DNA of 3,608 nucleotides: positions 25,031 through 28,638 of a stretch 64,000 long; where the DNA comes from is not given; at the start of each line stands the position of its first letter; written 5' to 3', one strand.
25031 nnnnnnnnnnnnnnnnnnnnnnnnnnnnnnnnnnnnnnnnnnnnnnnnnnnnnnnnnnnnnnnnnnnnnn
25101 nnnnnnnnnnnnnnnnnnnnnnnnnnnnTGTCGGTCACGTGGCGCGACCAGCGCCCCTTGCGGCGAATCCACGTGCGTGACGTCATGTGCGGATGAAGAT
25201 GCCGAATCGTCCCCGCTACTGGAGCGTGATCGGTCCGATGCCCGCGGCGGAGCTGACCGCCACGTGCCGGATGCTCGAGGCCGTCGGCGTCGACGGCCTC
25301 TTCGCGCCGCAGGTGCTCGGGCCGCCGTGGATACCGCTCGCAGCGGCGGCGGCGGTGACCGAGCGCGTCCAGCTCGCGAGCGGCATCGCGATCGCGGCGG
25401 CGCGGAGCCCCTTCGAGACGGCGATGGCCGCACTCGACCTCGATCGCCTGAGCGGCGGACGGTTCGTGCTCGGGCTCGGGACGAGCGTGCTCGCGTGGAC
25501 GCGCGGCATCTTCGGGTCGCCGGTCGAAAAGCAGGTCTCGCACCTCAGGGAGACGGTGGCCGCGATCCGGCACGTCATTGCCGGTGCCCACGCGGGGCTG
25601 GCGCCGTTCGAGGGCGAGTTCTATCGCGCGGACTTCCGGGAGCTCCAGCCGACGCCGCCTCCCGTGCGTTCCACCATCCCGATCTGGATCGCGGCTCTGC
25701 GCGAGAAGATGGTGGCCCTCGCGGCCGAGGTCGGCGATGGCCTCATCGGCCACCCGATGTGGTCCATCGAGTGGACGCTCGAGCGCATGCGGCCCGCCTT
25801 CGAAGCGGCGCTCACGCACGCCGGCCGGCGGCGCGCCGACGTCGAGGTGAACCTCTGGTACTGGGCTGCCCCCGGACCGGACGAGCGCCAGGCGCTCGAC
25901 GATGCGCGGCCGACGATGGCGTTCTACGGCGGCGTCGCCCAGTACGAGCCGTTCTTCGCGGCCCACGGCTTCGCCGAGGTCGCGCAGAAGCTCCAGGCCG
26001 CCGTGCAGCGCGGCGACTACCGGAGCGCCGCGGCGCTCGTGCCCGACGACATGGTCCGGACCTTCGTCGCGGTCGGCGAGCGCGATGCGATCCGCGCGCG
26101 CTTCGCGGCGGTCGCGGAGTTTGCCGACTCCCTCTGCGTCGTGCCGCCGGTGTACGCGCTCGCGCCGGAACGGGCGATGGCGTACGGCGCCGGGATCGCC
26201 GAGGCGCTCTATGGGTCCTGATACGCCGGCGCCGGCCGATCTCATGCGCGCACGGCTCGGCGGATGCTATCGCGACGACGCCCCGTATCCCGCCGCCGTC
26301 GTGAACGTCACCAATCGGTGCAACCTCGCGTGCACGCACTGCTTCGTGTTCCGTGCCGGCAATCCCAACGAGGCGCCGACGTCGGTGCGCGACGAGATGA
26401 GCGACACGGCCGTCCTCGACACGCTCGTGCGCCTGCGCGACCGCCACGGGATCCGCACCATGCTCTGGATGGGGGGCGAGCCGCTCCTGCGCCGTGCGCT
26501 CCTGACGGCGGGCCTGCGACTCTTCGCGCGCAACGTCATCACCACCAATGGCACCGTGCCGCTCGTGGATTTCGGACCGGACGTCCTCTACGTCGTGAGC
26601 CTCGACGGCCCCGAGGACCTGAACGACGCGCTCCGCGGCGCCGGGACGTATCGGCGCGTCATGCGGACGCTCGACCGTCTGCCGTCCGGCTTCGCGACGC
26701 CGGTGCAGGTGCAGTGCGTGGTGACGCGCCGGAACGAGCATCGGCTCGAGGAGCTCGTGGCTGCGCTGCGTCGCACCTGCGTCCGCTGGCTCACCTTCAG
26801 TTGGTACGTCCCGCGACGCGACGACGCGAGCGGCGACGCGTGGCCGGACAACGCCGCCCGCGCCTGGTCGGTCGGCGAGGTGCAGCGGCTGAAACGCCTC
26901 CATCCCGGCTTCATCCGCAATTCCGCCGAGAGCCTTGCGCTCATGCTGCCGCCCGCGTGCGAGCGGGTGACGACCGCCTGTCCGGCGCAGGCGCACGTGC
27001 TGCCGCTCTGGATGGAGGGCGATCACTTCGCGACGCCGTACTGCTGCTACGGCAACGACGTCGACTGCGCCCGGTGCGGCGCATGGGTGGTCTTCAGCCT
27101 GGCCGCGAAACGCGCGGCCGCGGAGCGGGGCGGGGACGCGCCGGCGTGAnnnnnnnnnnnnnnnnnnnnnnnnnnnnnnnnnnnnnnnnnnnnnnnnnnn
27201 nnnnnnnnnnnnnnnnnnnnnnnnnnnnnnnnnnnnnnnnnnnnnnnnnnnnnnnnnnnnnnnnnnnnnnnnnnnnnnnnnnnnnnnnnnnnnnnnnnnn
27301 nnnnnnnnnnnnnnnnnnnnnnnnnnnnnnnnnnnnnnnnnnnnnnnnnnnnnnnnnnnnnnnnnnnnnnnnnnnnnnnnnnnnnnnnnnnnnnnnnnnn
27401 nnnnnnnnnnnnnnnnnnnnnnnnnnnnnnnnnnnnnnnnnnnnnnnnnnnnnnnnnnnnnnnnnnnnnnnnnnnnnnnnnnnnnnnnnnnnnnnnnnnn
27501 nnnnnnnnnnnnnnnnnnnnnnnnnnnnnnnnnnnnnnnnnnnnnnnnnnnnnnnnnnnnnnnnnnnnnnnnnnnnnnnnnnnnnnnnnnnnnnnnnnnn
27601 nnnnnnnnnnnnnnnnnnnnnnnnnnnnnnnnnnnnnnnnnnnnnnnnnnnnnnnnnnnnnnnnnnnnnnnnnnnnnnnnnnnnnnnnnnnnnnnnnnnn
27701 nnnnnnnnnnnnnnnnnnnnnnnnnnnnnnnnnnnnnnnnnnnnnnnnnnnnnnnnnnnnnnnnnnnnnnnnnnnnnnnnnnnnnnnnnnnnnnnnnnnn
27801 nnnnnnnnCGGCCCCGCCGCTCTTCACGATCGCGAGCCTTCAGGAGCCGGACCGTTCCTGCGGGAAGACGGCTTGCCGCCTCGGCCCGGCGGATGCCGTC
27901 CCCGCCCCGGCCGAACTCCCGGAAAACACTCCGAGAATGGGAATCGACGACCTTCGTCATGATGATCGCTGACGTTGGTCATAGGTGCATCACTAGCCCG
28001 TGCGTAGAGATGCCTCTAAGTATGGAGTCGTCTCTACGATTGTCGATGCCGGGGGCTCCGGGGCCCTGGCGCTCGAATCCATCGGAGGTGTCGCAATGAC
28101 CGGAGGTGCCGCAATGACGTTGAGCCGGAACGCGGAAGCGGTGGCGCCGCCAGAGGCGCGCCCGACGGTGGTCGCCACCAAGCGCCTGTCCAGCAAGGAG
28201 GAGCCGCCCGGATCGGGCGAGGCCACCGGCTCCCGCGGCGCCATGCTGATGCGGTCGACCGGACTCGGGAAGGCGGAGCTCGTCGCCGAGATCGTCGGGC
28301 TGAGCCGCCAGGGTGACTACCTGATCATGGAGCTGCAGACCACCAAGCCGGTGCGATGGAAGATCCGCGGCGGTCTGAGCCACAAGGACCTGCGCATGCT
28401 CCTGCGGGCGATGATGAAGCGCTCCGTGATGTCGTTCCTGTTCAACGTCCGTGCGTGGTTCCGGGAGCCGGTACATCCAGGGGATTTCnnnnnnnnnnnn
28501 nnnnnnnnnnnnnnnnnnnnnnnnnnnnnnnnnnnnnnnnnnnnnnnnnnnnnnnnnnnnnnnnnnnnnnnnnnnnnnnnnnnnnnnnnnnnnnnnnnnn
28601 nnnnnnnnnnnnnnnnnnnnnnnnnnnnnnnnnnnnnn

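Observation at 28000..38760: Same-strand array of six divergent CrtI/phytoene-desaturase-family flavoenzymes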

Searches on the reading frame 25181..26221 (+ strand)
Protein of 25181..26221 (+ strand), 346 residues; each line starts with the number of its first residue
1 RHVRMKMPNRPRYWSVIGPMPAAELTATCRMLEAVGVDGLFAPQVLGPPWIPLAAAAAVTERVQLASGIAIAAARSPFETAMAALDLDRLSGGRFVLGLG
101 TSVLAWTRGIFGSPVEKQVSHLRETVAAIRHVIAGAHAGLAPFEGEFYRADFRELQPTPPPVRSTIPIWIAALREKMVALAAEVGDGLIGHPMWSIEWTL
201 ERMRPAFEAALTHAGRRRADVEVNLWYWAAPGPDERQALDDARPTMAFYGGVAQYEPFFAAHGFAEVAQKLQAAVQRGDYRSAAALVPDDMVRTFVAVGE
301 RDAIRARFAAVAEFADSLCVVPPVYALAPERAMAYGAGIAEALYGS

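Call 8: search_protein_families(library=pfam, proteins=[window:25181-26221:+], max_evalue=0.0001)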
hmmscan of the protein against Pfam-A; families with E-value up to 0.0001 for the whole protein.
window:25181-26221:+ (346 aa): 1 family
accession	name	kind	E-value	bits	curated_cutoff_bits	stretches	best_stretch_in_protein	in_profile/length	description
PF00296.26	Bac_luciferase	-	6.2e-54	183.9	27.9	1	8-313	8-309/314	Luciferase-like monooxygenase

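Call 23: search_protein_families(library=ncbifam, proteins=[window:25181-26221:+], max_evalue=0.00001)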
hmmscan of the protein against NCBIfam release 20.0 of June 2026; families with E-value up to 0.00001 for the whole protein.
window:25181-26221:+ (346 aa): 20 families
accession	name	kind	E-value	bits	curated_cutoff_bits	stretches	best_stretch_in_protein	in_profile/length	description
TIGR03617.1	F420_MSMEG_2256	subfamily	1.8e-61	207.8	278.15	1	30-326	2-303/318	TIGR03617 family F420-dependent LLM class oxidoreductase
TIGR03559.1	F420_Rv3520c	subfamily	5.5e-43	147.2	335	1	22-313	12-316/325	LLM class F420-dependent oxidoreductase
TIGR04024.1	F420_NP1902A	hypoth_equivalog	1e-30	106.6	345.4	1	24-313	16-301/330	TIGR04024 family LLM class F420-dependent oxidoreductase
NF002619.0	PRK02271.1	equivalog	1.1e-30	107.1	276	1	23-324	14-309/329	5,10-methylenetetrahydromethanopterin reductase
TIGR03841.1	F420_Rv3093c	subfamily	1.5e-30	106.6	213.65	1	21-313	8-286/298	LLM class F420-dependent oxidoreductase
TIGR03619.1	F420_Rv2161c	subfamily_domain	2.8e-28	99.2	166.9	1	48-232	45-218/247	TIGR03619 family F420-dependent LLM class oxidoreductase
TIGR03555.1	F420_mer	equivalog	2.4e-26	92.9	348.7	1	53-313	44-296/325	5,10-methylenetetrahydromethanopterin reductase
TIGR03564.1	F420_MSMEG_4879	subfamily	1.2e-22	80.8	234.25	1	26-269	2-238/265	TIGR03564 family F420-dependent LLM class oxidoreductase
TIGR03857.1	F420_MSMEG_2249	hypoth_equivalog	6e-18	65.1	218.4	1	54-302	47-302/329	TIGR03857 family LLM class F420-dependent oxidoreductase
TIGR03621.1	F420_MSMEG_2516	subfamily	5.7e-17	61.8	213.15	1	19-274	10-268/295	TIGR03621 family F420-dependent LLM class oxidoreductase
TIGR03560.1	F420_Rv1855c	subfamily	1.8e-16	60.7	231.4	1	50-221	53-222/227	TIGR03560 family F420-dependent LLM class oxidoreductase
TIGR03571.1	lucif_BA3436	subfamily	3.2e-15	56.2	303.9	1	49-192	69-208/304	TIGR03571 family LLM class oxidoreductase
TIGR03557.1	F420_G6P_family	subfamily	4.4e-11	42.5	210.4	1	50-299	50-269/316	TIGR03557 family F420-dependent LLM class oxidoreductase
TIGR03620.1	F420_MSMEG_4141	subfamily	1.6e-10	40.8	219.8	1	23-125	18-119/280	TIGR03620 family F420-dependent LLM class oxidoreductase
TIGR04027.1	LLM_KPN_01858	hypoth_equivalog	4.3e-08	32.5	412.9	1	48-189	53-182/326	putative FMN-dependent luciferase-like monooxygenase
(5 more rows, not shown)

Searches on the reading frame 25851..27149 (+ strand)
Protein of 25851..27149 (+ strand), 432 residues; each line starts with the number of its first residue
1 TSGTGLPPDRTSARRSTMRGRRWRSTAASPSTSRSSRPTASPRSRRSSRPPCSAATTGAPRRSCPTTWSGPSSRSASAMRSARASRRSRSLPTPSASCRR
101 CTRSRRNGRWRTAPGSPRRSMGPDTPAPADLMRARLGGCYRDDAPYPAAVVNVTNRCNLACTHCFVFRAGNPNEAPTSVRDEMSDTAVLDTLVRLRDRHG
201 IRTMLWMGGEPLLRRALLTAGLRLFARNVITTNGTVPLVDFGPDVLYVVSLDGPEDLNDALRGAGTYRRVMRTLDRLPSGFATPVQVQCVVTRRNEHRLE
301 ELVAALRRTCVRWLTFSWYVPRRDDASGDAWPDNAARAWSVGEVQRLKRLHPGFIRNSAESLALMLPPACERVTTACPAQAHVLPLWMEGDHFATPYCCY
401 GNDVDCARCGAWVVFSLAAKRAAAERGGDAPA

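Call 8: search_protein_families(library=pfam, proteins=[window:25851-27149:+], max_evalue=0.0001)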
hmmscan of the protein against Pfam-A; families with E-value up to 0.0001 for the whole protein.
window:25851-27149:+ (432 aa): 1 family
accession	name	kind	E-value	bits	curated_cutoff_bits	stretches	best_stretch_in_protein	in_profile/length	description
PF04055.27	Radical_SAM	-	2.9e-14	54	29.5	1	151-303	1-163/166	Radical SAM superfamily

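Call 23: search_protein_families(library=ncbifam, proteins=[window:25851-27149:+], max_evalue=0.00001)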
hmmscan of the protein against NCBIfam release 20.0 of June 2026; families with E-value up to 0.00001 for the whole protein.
window:25851-27149:+ (432 aa): 32 families (the best 25 are shown)
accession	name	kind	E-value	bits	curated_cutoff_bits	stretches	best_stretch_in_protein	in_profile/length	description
TIGR04546.1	rSAM_ahbC_deAc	equivalog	1.3e-12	47.3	650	1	147-316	39-210/390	12,18-didecarboxysiroheme deacetylase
TIGR03942.1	sulfatase_rSAM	equivalog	1.1e-11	44.4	349.45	0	153-214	7-67/363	anaerobic sulfatase maturase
TIGR04051.1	rSAM_NirJ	equivalog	1.5e-11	43.9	515.45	1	147-317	2-174/354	heme d1 biosynthesis radical SAM protein NirJ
TIGR03962.1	mycofact_rSAM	equivalog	1.6e-11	44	265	1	152-305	17-172/339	mycofactocin radical SAM maturase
TIGR03906.1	quino_hemo_SAM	equivalog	5.2e-11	41.8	453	1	142-292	89-257/467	quinohemoprotein amine dehydrogenase maturation protein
TIGR04347.1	pseudo_SAM_Halo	equivalog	1.1e-10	41.4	525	1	143-316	34-209/390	TIGR04347 family pseudo-SAM/SPASM protein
TIGR02668.1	moaA_archaeal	equivalog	3.7e-10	39.3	325.25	1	151-308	14-175/303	GTP 3',8-cyclase MoaA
NF050038.1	rSAM_RiPP_GggB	equivalog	4.1e-10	39.2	650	1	149-277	44-180/398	streptosactin maturase GggB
TIGR04163.1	rSAM_cobopep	equivalog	7.2e-10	38.2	375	1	146-310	63-239/428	peptide-modifying radical SAM enzyme CbpB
TIGR04082.1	rSAM_for_selen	equivalog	7.2e-10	38.2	350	1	153-316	205-368/516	thio(seleno)oxazole modification radical SAM maturase SbtM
NF041298.1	rSAM_mat_DynA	equivalog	1.7e-09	37.1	450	1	149-307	3-175/356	dynobactin maturation radical SAM/SPASM protein DynA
TIGR04054.1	rSAM_NirJ1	equivalog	6.6e-09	34.8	650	1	147-309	36-200/387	putative heme d1 biosynthesis radical SAM protein NirJ1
NF041707.1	rSAM_YhhB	equivalog_domain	6.7e-09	35.1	445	1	149-279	4-154/369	cyclophane-forming radical SAM/SPASM peptide maturase YhhB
NF047865.1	rSAM_PapB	equivalog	7.3e-09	35.3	340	1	151-317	7-186/330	PapB family radical SAM/SPASM ranthipeptide maturase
TIGR04250.1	SCM_rSAM_ScmE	equivalog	1.1e-08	34.4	400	1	151-306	7-165/358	SynChlorMet cassette radical SAM/SPASM protein ScmE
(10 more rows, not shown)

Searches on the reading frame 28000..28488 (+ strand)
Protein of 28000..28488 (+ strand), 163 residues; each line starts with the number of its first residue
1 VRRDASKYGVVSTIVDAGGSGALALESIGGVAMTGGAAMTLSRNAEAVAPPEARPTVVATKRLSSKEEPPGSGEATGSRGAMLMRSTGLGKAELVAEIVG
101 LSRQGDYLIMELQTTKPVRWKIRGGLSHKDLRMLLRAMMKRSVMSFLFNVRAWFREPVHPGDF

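Call 6: search_protein_families(library=pfam, proteins=[window:28000-28488:+], max_evalue=0.01)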
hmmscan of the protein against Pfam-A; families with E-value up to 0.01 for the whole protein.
window:28000-28488:+ (163 aa): 0 families

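Call 7: search_protein_families(library=ncbifam, proteins=[window:28000-28488:+], max_evalue=0.01)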
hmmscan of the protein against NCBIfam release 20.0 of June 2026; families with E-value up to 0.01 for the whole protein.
window:28000-28488:+ (163 aa): 0 families

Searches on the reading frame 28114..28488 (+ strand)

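Call 72: search_protein_families(library=pfam, proteins=[window:28114-28488:+], max_evalue=10)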
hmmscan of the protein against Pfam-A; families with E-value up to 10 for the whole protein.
window:28114-28488:+ (125 aa): 1 family
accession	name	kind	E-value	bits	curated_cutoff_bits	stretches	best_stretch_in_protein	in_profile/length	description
PF15363.11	BTBD8_C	-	0.28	12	27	0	62-76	30-44/46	BTB/POZ domain-containing protein 8, C-terminal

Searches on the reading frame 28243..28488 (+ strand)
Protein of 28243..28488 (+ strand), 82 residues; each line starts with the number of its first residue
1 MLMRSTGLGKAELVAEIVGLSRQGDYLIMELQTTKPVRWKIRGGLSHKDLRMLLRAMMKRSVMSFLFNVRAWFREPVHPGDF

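Call 75: predict_structure(protein=window:28243-28488:+)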
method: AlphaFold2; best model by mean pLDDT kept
length: 82 residues; sequences in the alignment: 1
mean_pLDDT: 58.2   pTM: 0.40
mean pLDDT of the five models: 58.2, 55.0, 54.8, 47.6, 40.8
residues with pLDDT >= 90: 0; 70-90: 4; 50-70: 65; < 50: 13
segments of 3 or more residues with pLDDT < 50: 1-12
pLDDT, mean of each block of 10 residues (from residue 1): 42 55 69 60 62 60 60 58 58
secondary structure, 60 per line:
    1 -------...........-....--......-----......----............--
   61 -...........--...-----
elements in order: H8-18 E20-23 E26-31 E37-42 H47-58 H62-72 E75-77
